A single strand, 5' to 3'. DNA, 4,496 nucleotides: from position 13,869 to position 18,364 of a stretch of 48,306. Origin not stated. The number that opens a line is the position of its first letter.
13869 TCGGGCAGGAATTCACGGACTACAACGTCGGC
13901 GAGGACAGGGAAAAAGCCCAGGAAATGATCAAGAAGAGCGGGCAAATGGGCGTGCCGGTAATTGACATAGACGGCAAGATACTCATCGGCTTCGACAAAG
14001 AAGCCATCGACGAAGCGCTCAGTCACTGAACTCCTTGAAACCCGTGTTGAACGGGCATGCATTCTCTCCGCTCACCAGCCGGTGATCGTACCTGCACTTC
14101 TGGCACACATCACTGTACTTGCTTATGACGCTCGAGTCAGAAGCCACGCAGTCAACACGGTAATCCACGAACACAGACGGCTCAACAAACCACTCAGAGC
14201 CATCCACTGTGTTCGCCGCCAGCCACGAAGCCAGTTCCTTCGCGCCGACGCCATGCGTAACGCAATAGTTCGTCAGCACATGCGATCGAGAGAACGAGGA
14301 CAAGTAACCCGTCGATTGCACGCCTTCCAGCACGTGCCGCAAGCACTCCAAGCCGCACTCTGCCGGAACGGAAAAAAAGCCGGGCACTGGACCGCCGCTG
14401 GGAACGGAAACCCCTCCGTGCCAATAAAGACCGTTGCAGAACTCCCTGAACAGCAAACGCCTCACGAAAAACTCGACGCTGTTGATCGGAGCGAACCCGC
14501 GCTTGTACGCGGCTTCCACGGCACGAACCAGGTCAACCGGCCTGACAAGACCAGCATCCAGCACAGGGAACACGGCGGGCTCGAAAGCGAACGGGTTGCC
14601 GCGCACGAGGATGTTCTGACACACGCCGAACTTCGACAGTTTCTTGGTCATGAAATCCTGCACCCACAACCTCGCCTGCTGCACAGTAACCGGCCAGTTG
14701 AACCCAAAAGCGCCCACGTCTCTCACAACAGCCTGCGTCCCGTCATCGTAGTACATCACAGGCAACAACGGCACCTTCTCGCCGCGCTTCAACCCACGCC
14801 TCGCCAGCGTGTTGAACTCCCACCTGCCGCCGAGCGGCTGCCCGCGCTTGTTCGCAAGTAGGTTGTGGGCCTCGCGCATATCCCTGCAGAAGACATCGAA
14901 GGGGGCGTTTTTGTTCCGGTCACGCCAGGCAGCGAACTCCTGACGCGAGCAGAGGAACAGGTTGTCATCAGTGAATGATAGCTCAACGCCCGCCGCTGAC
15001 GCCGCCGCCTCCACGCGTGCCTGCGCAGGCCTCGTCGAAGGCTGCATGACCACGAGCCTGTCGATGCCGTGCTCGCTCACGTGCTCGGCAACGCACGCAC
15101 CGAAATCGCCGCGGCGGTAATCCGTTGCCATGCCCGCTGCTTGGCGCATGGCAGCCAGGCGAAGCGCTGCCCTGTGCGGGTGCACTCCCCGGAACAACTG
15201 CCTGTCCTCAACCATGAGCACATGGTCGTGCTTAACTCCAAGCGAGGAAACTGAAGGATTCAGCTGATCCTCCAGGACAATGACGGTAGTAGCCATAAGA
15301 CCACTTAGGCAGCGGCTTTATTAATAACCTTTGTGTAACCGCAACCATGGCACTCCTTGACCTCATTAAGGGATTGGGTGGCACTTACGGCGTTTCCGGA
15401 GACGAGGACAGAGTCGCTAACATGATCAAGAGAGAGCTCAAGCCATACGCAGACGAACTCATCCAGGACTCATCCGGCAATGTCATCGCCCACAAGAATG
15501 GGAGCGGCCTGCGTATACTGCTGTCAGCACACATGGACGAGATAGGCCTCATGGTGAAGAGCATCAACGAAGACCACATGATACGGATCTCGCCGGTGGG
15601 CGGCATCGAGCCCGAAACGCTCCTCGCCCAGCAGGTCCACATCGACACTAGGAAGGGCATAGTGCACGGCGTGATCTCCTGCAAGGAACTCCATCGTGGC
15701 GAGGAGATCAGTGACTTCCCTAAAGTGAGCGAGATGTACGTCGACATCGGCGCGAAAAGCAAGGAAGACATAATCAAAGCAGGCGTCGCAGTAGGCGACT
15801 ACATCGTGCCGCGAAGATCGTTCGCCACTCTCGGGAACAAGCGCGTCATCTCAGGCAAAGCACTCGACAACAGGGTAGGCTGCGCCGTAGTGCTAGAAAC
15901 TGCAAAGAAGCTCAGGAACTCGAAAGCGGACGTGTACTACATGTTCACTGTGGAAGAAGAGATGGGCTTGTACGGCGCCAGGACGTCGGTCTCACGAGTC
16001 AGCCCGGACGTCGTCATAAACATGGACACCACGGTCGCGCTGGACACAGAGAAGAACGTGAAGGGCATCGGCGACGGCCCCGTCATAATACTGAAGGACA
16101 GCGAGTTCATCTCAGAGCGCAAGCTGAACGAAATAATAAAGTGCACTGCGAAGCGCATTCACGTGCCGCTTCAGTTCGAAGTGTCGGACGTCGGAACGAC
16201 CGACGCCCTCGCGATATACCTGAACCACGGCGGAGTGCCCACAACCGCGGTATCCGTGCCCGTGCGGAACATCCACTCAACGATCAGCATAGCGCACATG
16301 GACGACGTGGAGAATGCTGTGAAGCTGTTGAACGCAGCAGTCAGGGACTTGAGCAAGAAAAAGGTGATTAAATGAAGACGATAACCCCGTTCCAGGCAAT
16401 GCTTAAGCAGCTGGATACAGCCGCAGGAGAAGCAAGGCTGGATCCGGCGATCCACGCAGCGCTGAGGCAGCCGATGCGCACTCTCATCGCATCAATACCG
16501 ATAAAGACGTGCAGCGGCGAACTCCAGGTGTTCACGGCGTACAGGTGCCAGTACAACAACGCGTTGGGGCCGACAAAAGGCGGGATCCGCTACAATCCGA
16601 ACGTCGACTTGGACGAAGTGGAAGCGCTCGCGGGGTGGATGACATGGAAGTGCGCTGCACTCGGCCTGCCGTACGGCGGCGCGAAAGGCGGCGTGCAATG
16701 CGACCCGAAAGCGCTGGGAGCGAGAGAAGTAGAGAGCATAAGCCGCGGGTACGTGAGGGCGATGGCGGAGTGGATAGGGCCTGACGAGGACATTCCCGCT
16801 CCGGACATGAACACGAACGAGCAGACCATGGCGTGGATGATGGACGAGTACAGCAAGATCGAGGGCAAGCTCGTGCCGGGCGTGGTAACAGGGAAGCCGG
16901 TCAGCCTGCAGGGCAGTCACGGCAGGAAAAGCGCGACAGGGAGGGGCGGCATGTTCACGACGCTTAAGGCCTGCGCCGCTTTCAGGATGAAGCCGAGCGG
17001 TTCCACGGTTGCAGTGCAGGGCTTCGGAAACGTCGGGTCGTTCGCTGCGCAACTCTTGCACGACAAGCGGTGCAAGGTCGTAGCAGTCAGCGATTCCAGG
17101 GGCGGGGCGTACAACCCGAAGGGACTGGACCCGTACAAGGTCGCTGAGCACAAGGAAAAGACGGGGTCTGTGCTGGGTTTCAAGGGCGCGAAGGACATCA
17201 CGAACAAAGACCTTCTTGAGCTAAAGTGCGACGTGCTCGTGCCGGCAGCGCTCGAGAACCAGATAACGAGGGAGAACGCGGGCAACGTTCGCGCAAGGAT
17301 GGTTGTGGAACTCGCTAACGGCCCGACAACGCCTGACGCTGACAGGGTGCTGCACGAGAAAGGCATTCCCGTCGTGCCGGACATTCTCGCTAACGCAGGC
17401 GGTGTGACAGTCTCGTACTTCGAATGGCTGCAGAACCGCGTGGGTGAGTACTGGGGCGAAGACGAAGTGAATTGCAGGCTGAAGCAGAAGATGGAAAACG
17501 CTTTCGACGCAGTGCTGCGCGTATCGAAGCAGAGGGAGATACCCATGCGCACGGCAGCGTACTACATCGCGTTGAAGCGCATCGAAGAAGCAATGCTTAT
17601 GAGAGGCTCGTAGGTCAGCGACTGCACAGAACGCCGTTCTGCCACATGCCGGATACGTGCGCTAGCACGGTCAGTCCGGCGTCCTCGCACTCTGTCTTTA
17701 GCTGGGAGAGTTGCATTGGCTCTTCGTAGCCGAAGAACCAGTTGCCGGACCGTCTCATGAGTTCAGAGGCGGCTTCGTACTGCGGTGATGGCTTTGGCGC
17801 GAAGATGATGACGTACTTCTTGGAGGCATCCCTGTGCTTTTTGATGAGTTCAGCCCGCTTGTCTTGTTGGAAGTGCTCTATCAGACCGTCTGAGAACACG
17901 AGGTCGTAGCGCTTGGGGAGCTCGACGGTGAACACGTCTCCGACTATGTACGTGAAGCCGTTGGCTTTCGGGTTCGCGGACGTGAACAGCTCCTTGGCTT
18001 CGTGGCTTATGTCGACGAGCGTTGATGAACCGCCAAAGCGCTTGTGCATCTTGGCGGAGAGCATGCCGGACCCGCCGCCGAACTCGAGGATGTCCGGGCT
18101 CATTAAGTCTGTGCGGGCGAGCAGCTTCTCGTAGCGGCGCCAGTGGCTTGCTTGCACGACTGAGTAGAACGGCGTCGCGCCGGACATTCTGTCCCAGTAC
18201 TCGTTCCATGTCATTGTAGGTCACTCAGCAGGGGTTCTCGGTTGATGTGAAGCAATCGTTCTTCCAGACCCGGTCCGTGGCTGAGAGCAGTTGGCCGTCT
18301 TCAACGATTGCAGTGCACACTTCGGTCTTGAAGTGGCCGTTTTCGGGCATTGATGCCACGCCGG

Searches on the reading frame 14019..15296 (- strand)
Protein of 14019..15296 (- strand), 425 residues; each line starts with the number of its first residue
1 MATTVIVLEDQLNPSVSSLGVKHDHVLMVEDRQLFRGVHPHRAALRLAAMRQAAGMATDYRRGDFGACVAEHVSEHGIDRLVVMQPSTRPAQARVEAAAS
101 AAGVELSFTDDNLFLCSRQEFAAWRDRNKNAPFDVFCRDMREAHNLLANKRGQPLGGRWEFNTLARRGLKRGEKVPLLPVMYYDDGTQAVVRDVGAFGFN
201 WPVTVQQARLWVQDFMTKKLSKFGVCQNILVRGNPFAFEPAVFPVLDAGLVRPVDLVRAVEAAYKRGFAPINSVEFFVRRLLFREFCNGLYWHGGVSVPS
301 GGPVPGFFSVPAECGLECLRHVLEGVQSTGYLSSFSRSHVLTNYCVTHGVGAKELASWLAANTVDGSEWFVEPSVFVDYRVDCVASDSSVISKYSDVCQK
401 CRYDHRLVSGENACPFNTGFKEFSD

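Call 48: search_protein_families(library=pfam, proteins=[window:14019-15296:-])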
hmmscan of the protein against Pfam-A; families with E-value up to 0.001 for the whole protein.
window:14019-15296:- (425 aa): 1 family
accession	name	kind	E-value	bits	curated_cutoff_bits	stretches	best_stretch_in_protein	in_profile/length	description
PF04244.19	DPRP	-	1.1e-30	107.6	22.1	1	5-195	1-209/224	Deoxyribodipyrimidine photo-lyase-related protein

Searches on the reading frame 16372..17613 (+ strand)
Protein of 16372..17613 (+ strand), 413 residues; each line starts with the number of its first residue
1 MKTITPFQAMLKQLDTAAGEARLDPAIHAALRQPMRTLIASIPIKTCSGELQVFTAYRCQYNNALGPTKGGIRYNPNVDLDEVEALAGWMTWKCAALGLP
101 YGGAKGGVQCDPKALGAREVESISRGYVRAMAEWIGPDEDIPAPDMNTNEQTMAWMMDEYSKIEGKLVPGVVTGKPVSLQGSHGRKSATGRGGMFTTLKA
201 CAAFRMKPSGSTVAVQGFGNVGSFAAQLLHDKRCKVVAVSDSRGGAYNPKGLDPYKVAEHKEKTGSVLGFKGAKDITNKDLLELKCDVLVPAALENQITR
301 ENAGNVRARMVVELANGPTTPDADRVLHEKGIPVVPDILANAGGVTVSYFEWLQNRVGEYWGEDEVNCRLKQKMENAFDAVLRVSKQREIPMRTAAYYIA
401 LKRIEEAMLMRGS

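Call 48: search_protein_families(library=pfam, proteins=[window:16372-17613:+])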
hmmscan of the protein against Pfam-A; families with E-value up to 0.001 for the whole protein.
window:16372-17613:+ (413 aa): 2 families
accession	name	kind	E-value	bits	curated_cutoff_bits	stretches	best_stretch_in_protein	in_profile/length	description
PF00208.27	ELFV_dehydrog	-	5.9e-81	272.2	23.4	1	181-412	2-241/241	Glutamate/Leucine/Phenylalanine/Valine dehydrogenase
PF02812.23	ELFV_dehydrog_N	-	2.3e-54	183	25.3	1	34-162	1-129/129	Glu/Leu/Phe/Val dehydrogenase, dimerisation domain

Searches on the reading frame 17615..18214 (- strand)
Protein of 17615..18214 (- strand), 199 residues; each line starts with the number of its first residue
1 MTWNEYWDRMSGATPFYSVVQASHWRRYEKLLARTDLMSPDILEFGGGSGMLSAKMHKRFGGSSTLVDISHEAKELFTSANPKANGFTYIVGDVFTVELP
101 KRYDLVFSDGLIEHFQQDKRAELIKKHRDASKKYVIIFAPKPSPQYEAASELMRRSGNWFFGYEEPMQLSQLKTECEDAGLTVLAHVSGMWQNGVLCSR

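Call 9: search_protein_families(library=pfam, proteins=[window:17615-18214:-])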
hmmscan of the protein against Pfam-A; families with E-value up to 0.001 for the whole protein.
window:17615-18214:- (199 aa): 5 families
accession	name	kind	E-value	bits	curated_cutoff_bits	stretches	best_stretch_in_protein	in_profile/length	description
PF13649.12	Methyltransf_25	-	3.8e-10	40.7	27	1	42-130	1-92/97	Methyltransferase domain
PF08241.18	Methyltransf_11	-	1.9e-08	35.2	21.2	1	43-121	1-77/95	Methyltransferase domain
PF13489.12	Methyltransf_23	-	7.1e-08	32.8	27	1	36-185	20-163/164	Methyltransferase domain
PF00891.24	Methyltransf_2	-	1.4e-06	28.3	22.3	1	24-132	46-157/210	O-methyltransferase domain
PF08242.18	Methyltransf_12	-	0.00011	23.3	30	1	43-128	1-89/98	Methyltransferase domain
